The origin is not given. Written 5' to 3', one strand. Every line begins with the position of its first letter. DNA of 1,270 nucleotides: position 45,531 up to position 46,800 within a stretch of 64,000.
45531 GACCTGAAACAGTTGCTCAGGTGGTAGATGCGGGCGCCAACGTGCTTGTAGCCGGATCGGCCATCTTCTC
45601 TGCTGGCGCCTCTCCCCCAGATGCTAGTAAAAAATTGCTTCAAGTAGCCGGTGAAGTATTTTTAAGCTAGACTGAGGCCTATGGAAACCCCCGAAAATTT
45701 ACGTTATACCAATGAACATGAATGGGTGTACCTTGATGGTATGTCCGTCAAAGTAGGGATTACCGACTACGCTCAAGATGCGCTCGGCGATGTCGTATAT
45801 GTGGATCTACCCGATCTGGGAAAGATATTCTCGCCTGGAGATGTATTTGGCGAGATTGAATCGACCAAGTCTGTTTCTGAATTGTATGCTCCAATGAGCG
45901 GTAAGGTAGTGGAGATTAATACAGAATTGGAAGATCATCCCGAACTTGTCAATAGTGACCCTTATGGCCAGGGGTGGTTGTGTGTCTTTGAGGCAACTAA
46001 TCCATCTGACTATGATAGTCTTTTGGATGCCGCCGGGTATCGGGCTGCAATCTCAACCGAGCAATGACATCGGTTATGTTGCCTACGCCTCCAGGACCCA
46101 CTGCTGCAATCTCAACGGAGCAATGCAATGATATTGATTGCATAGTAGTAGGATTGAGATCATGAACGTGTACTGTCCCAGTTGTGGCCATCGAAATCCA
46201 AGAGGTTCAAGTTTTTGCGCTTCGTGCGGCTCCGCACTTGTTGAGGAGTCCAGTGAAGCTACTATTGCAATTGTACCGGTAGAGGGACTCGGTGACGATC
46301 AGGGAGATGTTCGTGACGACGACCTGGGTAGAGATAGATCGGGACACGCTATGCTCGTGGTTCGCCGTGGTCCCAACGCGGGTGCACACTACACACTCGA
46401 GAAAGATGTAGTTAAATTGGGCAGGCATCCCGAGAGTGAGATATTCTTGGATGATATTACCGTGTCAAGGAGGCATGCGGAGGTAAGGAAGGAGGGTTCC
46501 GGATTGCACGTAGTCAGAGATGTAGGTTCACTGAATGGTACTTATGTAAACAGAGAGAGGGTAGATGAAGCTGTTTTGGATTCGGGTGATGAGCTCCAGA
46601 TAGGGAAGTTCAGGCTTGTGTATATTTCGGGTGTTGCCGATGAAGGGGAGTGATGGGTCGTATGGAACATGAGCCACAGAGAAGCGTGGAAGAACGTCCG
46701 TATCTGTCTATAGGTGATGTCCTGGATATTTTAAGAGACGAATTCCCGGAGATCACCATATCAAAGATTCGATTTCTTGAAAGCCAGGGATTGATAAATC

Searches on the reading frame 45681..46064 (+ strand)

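Call 31: search_protein_families(library=pfam, proteins=[window:45681-46064:+], max_evalue=0.00001)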
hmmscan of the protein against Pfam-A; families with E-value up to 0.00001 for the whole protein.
window:45681-46064:+ (128 aa): 1 family
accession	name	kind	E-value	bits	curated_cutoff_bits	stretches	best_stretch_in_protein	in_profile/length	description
PF01597.25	GCV_H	-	8.3e-41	139.2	22.2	1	7-125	1-120/122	Glycine cleavage H-protein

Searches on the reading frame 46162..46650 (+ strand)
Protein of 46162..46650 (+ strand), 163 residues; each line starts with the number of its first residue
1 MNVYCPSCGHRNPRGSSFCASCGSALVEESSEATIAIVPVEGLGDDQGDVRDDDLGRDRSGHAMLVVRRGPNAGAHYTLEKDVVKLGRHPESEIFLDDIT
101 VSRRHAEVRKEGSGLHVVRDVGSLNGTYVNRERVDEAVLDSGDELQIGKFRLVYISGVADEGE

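Call 31: search_protein_families(library=pfam, proteins=[window:46162-46650:+], max_evalue=0.00001)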
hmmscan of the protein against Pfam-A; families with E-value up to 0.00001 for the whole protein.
window:46162-46650:+ (163 aa): 3 families
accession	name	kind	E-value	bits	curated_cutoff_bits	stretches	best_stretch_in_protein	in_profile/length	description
PF00498.31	FHA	-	1.7e-18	67.2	20.7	1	84-148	1-67/67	FHA domain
PF16697.10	Yop-YscD_cpl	-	2.5e-16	60.2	33.2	1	69-152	4-88/94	Inner membrane component of T3SS, cytoplasmic domain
PF13240.11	Zn_Ribbon_1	-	6e-07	29.5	25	1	4-26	1-23/23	zinc-ribbon domain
